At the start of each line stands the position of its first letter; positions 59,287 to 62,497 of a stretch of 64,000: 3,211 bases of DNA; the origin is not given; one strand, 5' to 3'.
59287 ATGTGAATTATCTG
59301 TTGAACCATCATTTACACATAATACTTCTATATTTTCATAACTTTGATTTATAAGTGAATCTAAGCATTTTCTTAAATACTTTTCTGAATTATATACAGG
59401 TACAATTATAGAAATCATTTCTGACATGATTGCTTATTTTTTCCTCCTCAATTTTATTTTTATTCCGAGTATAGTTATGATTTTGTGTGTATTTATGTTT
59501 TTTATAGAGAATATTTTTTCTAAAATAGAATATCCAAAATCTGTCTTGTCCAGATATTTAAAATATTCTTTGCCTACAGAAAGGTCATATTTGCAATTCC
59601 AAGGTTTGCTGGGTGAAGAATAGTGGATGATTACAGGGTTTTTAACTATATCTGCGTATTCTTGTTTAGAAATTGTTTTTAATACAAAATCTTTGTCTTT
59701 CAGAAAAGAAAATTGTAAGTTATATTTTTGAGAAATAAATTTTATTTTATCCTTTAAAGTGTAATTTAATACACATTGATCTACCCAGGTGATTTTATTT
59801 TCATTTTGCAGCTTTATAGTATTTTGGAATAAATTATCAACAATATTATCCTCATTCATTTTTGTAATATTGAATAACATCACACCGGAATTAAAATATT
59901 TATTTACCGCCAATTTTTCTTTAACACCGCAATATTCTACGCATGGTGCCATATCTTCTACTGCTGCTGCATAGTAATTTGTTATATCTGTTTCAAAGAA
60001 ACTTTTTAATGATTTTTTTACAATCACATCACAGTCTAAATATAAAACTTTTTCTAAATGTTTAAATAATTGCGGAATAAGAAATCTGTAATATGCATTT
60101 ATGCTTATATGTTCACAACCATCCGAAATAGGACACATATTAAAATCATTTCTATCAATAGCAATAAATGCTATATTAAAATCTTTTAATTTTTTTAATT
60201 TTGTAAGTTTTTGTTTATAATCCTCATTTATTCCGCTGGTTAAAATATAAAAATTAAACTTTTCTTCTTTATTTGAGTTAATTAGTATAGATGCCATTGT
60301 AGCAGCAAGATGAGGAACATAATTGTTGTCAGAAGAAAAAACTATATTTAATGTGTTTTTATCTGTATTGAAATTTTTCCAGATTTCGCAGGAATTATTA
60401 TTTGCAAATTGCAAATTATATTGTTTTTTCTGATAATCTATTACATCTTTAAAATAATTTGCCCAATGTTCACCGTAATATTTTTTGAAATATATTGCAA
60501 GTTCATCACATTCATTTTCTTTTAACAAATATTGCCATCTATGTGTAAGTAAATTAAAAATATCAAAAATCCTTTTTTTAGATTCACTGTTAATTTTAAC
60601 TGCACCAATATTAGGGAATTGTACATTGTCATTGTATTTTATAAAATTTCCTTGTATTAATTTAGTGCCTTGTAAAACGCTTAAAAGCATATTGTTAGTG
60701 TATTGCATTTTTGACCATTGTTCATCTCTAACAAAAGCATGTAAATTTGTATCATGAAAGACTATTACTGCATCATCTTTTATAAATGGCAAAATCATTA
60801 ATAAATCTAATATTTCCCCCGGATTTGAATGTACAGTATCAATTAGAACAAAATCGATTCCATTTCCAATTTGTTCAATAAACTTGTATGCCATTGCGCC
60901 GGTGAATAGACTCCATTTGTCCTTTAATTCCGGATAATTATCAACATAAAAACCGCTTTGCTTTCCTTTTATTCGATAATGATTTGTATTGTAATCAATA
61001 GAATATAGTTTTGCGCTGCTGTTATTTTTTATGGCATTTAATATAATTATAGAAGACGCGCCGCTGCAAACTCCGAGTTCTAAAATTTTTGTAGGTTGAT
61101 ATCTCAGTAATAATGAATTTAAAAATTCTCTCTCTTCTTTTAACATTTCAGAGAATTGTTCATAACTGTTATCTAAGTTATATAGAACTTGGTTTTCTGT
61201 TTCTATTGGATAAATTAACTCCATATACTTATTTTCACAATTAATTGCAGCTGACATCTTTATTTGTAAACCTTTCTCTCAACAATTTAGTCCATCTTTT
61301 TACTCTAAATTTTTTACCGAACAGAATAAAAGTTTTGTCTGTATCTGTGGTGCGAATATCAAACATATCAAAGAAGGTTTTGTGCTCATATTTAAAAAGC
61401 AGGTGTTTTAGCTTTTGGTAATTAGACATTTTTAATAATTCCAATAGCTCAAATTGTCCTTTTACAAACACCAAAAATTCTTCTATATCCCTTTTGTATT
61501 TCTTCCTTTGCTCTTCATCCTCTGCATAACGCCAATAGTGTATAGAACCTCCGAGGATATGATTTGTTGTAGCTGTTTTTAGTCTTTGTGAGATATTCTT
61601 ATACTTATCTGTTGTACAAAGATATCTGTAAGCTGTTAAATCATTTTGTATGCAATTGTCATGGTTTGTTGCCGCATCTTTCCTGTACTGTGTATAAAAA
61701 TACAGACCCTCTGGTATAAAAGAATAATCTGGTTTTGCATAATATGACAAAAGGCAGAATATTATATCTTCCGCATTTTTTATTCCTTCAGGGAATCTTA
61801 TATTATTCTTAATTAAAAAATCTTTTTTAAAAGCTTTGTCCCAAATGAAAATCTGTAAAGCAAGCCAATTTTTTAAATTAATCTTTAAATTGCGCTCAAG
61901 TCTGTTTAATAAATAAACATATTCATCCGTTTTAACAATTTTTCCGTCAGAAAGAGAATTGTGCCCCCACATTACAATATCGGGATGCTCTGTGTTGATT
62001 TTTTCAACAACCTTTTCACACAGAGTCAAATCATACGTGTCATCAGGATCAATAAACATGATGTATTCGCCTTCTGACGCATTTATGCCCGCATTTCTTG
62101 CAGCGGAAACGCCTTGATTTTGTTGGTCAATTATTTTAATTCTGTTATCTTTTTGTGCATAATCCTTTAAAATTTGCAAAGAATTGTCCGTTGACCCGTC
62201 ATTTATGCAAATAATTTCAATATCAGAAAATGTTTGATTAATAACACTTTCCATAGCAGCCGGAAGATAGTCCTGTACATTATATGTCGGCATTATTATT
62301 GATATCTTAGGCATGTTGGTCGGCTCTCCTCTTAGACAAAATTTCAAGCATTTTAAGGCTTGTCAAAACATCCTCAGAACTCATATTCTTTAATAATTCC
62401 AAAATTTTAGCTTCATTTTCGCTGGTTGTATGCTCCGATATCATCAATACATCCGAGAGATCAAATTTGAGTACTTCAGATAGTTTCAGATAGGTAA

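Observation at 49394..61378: A ~30-aa basic/hydrophobic motif (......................) recurs 8 times, always at a domain junction or protein terminus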

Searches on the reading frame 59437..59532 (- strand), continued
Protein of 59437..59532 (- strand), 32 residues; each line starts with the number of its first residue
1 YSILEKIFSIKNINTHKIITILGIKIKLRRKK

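Call 71: search_protein_families(library=pfam, proteins=[L004:5020-7119:+, L009:135-2042:+, L003:2217-4121:+, L003:1421-2194:+, L016:1104-1883:+, L004:7130-8131:+, L016:5223-6254:+, L016:1873-3558:+, L016:3501-5219:+], max_evalue=0.0001)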
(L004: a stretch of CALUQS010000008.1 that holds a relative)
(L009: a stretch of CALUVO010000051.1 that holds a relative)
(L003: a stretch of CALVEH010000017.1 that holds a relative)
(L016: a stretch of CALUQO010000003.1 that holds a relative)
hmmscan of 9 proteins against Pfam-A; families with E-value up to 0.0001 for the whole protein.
L004:5020-7119:+ (700 aa): 4 families
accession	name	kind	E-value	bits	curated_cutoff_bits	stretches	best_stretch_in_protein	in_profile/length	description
PF14305.11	ATPgrasp_TupA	-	4.5e-63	213.4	25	1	452-693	1-240/241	TupA-like ATPgrasp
PF00535.33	Glycos_transf_2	-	1.7e-33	116.3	23.3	1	9-155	1-151/168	Glycosyl transferase family 2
PF10111.15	Glyco_tranf_2_2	-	4.5e-09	36.6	27.3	1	9-108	1-104/276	Glycosyltransferase like family 2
PF13641.12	Glyco_tranf_2_3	-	3.7e-06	27.5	27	1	8-96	3-97/230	Glycosyltransferase like family 2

L009:135-2042:+ (636 aa): 5 families
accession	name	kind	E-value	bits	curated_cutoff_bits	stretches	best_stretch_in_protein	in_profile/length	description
PF00535.33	Glycos_transf_2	-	6.3e-34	117.8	23.3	1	10-136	1-128/168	Glycosyl transferase family 2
PF10111.15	Glyco_tranf_2_2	-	2.7e-10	40.6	27.3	1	10-109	1-104/276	Glycosyltransferase like family 2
PF04055.27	Radical_SAM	-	4.2e-08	34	29.5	1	390-474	5-92/166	Radical SAM superfamily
PF13353.11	Fer4_12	-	4.5e-08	33.9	22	1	387-491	10-108/137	4Fe-4S single cluster domain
PF13641.12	Glyco_tranf_2_3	-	2.6e-07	31.4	27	1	7-97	1-97/230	Glycosyltransferase like family 2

L003:2217-4121:+ (635 aa): 3 families
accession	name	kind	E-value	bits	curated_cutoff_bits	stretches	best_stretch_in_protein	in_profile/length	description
PF00535.33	Glycos_transf_2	-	1.6e-34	119.7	23.3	1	6-138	1-132/168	Glycosyl transferase family 2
PF10111.15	Glyco_tranf_2_2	-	8.4e-09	35.7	27.3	1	6-107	1-106/276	Glycosyltransferase like family 2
PF13641.12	Glyco_tranf_2_3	-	1e-07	32.6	27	1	3-93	1-97/230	Glycosyltransferase like family 2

L003:1421-2194:+ (258 aa): 6 families
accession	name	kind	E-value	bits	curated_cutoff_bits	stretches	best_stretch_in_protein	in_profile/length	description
PF08241.18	Methyltransf_11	-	6.1e-14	52.9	21.2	1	110-175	19-94/95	Methyltransferase domain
PF13847.12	Methyltransf_31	-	2.1e-11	44.1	27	1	120-180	54-113/145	Methyltransferase domain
PF08242.18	Methyltransf_12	-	1.8e-09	38.6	30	1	103-174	14-98/98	Methyltransferase domain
PF13649.12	Methyltransf_25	-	6.8e-09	36.7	27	1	106-172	18-97/97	Methyltransferase domain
PF13489.12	Methyltransf_23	-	1.2e-08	35.3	27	1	111-228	46-161/164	Methyltransferase domain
PF20922.3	Anamorsin_N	-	9.8e-06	25.8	27.1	1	132-187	42-98/163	Anamorsin, N-terminal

L016:1104-1883:+ (260 aa): 6 families
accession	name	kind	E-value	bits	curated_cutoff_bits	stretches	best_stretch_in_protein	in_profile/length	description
PF08241.18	Methyltransf_11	-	5.4e-14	53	21.2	1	119-173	30-94/95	Methyltransferase domain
PF13847.12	Methyltransf_31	-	2.3e-09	37.5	27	1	119-178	52-113/145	Methyltransferase domain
PF13489.12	Methyltransf_23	-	3.2e-08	33.9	27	1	109-177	46-119/164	Methyltransferase domain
PF13649.12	Methyltransf_25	-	6.5e-08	33.6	27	1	123-170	48-97/97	Methyltransferase domain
PF08242.18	Methyltransf_12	-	1.1e-05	26.5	30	1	122-172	47-98/98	Methyltransferase domain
PF20922.3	Anamorsin_N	-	2.5e-05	24.5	27.1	1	129-179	41-92/163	Anamorsin, N-terminal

L004:7130-8131:+ (334 aa): 2 families
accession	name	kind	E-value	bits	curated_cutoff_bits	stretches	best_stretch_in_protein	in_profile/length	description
PF04055.27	Radical_SAM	-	1.2e-12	48.7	29.5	1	85-184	3-101/166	Radical SAM superfamily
PF13353.11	Fer4_12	-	2.8e-05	24.9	22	1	87-188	13-114/137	4Fe-4S single cluster domain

L016:5223-6254:+ (344 aa): 2 families
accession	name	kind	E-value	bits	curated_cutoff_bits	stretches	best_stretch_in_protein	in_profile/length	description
PF04055.27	Radical_SAM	-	7.4e-08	33.2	29.5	1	96-194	4-101/166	Radical SAM superfamily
PF13353.11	Fer4_12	-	1.8e-06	28.7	22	1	93-203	9-118/137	4Fe-4S single cluster domain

L016:1873-3558:+ (562 aa): 4 families
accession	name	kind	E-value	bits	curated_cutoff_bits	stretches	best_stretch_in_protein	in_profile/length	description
PF00535.33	Glycos_transf_2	-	1.3e-25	90.7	23.3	1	7-174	1-166/168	Glycosyl transferase family 2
PF05045.17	RgpF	-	8.2e-20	71.4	25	1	370-537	1-168/503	Rhamnan synthesis protein F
PF13632.12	Glyco_trans_2_3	-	6.9e-07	29.7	27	1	88-220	1-130/198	Glycosyl transferase family group 2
PF13641.12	Glyco_tranf_2_3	-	1.4e-06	28.9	27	1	6-226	3-224/230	Glycosyltransferase like family 2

L016:3501-5219:+ (573 aa): 3 families
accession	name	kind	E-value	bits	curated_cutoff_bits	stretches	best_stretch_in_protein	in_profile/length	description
PF14305.11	ATPgrasp_TupA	-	5.6e-65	219.7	25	1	325-566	1-240/241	TupA-like ATPgrasp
PF00535.33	Glycos_transf_2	-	1e-32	113.8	23.3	1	33-154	1-119/168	Glycosyl transferase family 2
PF10111.15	Glyco_tranf_2_2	-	1.4e-11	44.8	27.3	1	34-260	2-249/276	Glycosyltransferase like family 2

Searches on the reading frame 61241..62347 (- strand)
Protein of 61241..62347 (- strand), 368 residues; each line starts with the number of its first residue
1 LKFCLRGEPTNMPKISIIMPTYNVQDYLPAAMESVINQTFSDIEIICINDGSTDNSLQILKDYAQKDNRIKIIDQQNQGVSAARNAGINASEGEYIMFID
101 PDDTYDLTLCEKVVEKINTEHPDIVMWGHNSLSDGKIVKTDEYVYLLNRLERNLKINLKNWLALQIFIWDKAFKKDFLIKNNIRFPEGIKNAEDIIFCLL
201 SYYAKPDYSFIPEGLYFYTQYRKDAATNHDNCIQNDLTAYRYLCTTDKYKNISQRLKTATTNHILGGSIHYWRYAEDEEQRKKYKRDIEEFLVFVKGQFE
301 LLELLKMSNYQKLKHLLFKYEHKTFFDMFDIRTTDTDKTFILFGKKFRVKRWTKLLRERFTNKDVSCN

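Call 4: search_protein_families(library=pfam, proteins=[window:61241-62347:-], max_evalue=0.01)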
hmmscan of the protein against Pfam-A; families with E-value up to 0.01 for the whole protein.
window:61241-62347:- (368 aa): 4 families
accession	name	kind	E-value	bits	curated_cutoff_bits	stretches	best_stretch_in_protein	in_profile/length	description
PF00535.33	Glycos_transf_2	-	5e-38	131.1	23.3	1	16-128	1-114/168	Glycosyl transferase family 2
PF10111.15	Glyco_tranf_2_2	-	1.6e-11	44.7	27.3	1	16-115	1-104/276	Glycosyltransferase like family 2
PF13641.12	Glyco_tranf_2_3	-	9.4e-06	26.2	27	1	13-106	1-100/230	Glycosyltransferase like family 2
PF13704.12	Glyco_tranf_2_4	-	0.003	18.5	27.5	0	25-105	4-84/98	Glycosyl transferase family 2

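Call 6: search_protein_families(library=ncbifam, proteins=[window:61241-62347:-], max_evalue=0.01)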
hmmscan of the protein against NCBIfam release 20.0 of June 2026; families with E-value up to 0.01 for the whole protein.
window:61241-62347:- (368 aa): 26 families (the best 25 are shown)
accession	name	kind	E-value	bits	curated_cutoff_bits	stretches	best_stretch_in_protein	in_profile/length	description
NF007482.0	PRK10073.1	equivalog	1.3e-38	132.8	423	1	11-257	4-254/334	glycosyltransferase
NF047683.1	TeichurnBiosyTuaG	equivalog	8.6e-26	91.1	400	1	11-121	4-115/252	teichuronic acid biosynthesis protein TuaG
TIGR03937.1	PgaC_IcaA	equivalog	2e-22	79.8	422.3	1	10-119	42-152/407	poly-beta-1,6-N-acetyl-D-glucosamine synthase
NF041875.1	EPS_EpsD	equivalog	2.7e-22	79.6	370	1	15-196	1-184/325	exopolysaccharide biosynthesis glycosyltransferase EpsD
NF050050.1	ProtGlycPglI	equivalog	9.6e-22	77.7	500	1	12-229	1-211/306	GalNAc(5)-diNAcBac-PP-undecaprenol beta-1,3-glucosyltransferase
NF053739.1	GlytfEpsEBac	equivalog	6.1e-20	71.3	450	1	13-120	1-110/265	glycosyltransferase EpsE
NF041394.1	GtaseAglG_Halo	equivalog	4.4e-17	62.3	440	1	14-119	2-109/304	glucosyl-dolichyl phosphate glucuronosyltransferase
TIGR03111.1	glyc2_xrt_Gpos1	hypoth_equivalog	2.4e-16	59.6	363.95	1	10-141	46-179/439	TIGR03111 family XrtG-associated glycosyltransferase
NF007453.0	PRK10018.1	equivalog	1.9e-15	57.3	382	1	11-176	4-171/280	colanic acid biosynthesis glycosyltransferase WcaA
TIGR04017.1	WcaA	equivalog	1.9e-15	57.2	495.75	1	11-181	3-174/279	colanic acid biosynthesis glycosyltransferase WcaA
NF038302.1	EPS_HpsE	equivalog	5.9e-14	51.7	300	1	15-128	3-121/307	hormogonium polysaccharide biosynthesis glycosyltransferase HpsE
NF038299.1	EPS_HpsN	equivalog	3.7e-12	45.8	425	1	13-106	1-95/317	hormogonium polysaccharide biosynthesis glycosyltransferase HpsN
NF047588.1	GlcsyltransPgfSStrep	equivalog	4.6e-12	45.8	500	1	14-125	2-117/308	glycosyltransferase PgfS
NF007986.1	PRK10714.1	equivalog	2.7e-11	43.1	529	1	11-118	4-116/316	undecaprenyl-phosphate 4-deoxy-4-formamido-L-arabinose transferase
TIGR04242.1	nodulat_NodC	equivalog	9.4e-11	41.3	550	1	10-120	45-159/395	chitooligosaccharide synthase NodC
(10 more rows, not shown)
